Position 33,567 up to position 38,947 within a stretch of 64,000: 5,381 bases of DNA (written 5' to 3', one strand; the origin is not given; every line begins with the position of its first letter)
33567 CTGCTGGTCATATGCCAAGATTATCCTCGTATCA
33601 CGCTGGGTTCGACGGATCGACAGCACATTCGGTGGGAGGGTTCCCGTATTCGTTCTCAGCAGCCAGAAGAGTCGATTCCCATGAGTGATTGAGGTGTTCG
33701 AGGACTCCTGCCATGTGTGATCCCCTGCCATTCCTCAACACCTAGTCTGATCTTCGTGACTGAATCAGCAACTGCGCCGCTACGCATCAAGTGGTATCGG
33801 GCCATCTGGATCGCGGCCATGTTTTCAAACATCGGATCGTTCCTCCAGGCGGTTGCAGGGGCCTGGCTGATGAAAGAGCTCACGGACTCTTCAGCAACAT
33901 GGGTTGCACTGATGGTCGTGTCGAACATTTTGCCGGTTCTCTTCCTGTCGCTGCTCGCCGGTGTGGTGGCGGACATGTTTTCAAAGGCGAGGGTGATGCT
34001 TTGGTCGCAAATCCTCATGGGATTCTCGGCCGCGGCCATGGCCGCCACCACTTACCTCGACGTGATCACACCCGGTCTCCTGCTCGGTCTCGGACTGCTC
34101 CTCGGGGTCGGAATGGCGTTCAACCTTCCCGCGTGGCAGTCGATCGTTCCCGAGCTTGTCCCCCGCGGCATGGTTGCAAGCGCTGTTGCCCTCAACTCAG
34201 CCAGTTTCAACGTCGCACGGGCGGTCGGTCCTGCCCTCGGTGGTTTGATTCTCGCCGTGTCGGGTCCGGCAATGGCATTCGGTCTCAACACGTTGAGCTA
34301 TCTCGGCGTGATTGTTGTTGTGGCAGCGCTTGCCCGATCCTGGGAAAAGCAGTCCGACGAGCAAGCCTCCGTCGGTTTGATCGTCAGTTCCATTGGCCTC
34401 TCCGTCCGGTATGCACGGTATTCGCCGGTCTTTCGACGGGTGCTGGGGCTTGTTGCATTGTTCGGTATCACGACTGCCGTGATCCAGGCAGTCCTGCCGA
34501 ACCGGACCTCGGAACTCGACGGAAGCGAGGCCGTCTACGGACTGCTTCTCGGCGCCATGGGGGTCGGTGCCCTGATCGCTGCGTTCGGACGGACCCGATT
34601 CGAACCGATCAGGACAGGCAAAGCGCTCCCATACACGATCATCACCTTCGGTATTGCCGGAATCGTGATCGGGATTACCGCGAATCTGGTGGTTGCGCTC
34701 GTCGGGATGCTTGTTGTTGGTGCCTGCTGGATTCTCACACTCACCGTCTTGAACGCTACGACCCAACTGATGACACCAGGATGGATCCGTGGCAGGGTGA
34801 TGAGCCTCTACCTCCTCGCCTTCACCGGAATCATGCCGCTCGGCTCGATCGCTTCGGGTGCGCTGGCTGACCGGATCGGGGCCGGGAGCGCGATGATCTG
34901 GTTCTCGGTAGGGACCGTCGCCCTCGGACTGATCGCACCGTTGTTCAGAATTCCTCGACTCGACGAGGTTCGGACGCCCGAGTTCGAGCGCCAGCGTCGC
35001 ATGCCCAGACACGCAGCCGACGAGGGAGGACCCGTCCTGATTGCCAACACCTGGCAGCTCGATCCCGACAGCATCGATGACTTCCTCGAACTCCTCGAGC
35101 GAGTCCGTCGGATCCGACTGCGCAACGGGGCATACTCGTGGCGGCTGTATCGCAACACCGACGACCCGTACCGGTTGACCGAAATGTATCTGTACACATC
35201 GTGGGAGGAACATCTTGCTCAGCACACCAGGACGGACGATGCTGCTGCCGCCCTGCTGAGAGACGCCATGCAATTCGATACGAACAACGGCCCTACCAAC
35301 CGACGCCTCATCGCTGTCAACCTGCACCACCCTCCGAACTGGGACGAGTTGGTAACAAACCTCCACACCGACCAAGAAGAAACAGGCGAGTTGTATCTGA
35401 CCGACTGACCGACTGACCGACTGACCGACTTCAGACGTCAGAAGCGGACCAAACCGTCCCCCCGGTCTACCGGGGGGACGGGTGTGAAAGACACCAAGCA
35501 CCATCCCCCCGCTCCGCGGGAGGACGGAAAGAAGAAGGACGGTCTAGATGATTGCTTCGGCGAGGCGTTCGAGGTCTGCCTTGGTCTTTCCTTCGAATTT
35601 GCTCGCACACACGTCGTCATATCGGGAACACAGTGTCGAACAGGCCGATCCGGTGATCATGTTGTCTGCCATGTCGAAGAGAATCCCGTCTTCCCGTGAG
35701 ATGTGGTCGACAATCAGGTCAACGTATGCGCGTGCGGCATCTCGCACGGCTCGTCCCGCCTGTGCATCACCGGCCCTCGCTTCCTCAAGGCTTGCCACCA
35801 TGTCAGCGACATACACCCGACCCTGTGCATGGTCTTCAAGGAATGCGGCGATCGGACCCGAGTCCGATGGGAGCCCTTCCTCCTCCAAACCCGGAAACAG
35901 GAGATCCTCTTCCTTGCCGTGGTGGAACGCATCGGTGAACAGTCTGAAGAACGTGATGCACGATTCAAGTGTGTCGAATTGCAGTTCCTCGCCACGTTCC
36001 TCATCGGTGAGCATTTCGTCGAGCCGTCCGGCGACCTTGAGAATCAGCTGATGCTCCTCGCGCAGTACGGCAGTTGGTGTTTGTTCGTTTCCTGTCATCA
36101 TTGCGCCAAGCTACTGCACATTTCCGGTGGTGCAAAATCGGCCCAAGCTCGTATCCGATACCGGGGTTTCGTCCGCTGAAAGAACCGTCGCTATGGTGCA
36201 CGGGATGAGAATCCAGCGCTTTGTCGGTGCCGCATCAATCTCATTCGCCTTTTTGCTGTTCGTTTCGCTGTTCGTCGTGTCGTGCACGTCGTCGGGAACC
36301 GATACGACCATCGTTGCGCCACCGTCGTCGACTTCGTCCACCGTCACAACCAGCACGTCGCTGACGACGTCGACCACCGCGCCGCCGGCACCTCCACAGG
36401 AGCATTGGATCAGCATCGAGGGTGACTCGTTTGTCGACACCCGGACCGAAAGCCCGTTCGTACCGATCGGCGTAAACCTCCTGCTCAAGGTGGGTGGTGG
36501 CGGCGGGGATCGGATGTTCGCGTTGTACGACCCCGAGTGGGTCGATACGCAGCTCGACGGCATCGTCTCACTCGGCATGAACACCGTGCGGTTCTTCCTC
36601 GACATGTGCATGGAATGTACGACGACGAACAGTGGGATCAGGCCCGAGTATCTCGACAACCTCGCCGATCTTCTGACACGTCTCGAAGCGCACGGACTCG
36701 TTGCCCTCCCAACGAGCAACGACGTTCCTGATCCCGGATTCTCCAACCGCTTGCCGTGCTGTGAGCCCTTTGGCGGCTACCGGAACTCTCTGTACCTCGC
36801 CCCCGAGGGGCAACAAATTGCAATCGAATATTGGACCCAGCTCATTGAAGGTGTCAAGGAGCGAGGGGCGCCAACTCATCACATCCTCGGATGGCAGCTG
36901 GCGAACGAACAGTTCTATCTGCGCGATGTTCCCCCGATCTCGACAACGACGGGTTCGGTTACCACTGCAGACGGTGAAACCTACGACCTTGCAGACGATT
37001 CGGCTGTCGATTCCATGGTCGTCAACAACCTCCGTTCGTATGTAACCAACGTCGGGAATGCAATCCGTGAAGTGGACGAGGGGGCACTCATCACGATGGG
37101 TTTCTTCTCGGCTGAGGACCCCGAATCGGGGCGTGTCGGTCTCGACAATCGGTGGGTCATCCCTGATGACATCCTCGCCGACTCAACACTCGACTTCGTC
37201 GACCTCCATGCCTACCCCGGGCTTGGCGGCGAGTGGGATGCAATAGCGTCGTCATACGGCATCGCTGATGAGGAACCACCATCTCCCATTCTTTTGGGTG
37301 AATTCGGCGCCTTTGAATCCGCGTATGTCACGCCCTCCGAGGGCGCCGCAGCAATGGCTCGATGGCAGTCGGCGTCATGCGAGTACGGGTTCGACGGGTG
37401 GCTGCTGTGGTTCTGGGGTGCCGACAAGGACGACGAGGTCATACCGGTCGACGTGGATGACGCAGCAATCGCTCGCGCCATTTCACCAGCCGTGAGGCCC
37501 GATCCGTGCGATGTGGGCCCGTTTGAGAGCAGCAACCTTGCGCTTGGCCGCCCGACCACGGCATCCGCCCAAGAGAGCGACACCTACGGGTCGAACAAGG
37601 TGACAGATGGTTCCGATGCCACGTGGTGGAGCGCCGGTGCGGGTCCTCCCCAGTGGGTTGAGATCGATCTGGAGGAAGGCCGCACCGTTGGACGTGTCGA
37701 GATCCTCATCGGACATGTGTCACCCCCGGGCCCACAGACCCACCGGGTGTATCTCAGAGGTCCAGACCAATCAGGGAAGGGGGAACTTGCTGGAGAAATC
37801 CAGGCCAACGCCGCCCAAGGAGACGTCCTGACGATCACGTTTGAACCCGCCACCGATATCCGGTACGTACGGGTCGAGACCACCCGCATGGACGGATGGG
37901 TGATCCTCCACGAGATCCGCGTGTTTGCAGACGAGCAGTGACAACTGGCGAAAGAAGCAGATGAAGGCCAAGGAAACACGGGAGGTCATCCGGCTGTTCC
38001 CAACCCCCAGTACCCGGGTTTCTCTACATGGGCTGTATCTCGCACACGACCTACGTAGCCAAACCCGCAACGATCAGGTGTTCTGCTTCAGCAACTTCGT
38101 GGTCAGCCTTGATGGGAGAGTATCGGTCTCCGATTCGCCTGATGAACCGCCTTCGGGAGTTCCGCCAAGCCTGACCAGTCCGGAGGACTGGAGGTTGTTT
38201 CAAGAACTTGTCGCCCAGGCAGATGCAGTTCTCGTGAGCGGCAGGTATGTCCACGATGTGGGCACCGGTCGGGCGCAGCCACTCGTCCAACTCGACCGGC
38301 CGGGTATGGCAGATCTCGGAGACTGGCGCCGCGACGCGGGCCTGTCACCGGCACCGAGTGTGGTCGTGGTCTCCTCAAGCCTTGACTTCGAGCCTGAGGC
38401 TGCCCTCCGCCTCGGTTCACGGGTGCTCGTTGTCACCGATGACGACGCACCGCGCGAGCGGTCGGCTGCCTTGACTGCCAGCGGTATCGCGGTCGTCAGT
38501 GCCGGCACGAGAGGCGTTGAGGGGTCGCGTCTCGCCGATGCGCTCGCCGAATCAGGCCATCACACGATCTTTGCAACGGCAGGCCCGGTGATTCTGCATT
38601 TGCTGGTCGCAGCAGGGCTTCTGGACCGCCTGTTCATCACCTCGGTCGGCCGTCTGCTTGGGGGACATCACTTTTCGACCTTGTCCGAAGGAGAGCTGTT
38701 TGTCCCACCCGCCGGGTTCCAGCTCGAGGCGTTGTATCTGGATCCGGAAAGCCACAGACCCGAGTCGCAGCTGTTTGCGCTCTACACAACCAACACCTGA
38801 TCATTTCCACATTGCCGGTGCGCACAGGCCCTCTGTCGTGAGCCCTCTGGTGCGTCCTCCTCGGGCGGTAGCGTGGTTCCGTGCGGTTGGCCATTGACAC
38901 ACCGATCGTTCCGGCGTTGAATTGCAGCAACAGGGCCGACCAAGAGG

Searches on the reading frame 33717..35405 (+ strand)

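Call 17: search_protein_families(library=pfam, max_evalue=0.00001, proteins=[window:33717-35405:+])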
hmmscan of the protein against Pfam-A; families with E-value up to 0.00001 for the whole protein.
window:33717-35405:+ (563 aa): 2 families
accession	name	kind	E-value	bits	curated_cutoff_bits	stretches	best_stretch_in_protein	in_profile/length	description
PF05977.19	MFS_3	-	1.7e-125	419.9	27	1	17-528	2-513/524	Transmembrane secretion effector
PF07690.21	MFS_1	-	6.7e-29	101.3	33.4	1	30-371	1-341/347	Major Facilitator Superfamily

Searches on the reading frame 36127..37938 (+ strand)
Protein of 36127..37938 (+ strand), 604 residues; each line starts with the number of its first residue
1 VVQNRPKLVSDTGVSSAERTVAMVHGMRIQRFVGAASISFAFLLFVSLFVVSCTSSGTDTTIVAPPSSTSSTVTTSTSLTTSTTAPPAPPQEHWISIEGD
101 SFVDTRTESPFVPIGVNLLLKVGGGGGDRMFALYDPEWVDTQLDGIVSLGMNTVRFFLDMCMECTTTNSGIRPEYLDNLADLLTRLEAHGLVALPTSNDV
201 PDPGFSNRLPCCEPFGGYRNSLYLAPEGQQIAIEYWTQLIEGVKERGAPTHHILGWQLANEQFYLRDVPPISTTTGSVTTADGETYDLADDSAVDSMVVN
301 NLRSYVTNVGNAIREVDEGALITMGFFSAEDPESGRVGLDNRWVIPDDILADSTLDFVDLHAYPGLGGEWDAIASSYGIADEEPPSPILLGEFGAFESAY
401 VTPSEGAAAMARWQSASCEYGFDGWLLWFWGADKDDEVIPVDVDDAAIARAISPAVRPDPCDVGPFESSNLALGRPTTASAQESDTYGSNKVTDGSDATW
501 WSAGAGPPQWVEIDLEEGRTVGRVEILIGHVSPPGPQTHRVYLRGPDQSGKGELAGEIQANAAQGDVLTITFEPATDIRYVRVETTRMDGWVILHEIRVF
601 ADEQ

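Call 17: search_protein_families(library=pfam, max_evalue=0.00001, proteins=[window:36127-37938:+])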
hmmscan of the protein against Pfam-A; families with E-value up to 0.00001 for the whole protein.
window:36127-37938:+ (604 aa): 2 families
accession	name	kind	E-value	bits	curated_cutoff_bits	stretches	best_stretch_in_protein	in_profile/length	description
PF00754.31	F5_F8_type_C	-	1.1e-11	45.4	28.2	1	477-594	2-124/127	F5/8 type C domain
PF22633.2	F5_F8_type_C_2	-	2.9e-09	37.9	27.8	1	491-583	1-91/91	NedA-like, galactose-binding domain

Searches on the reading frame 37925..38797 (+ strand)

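Call 17: search_protein_families(library=pfam, max_evalue=0.00001, proteins=[window:37925-38797:+])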
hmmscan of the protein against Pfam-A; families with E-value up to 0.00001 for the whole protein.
window:37925-38797:+ (291 aa): 1 family
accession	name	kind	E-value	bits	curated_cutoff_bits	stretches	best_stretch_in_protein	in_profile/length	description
PF01872.23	RibD_C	-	1.7e-16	61.1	24.1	1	55-260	4-179/197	RibD C-terminal domain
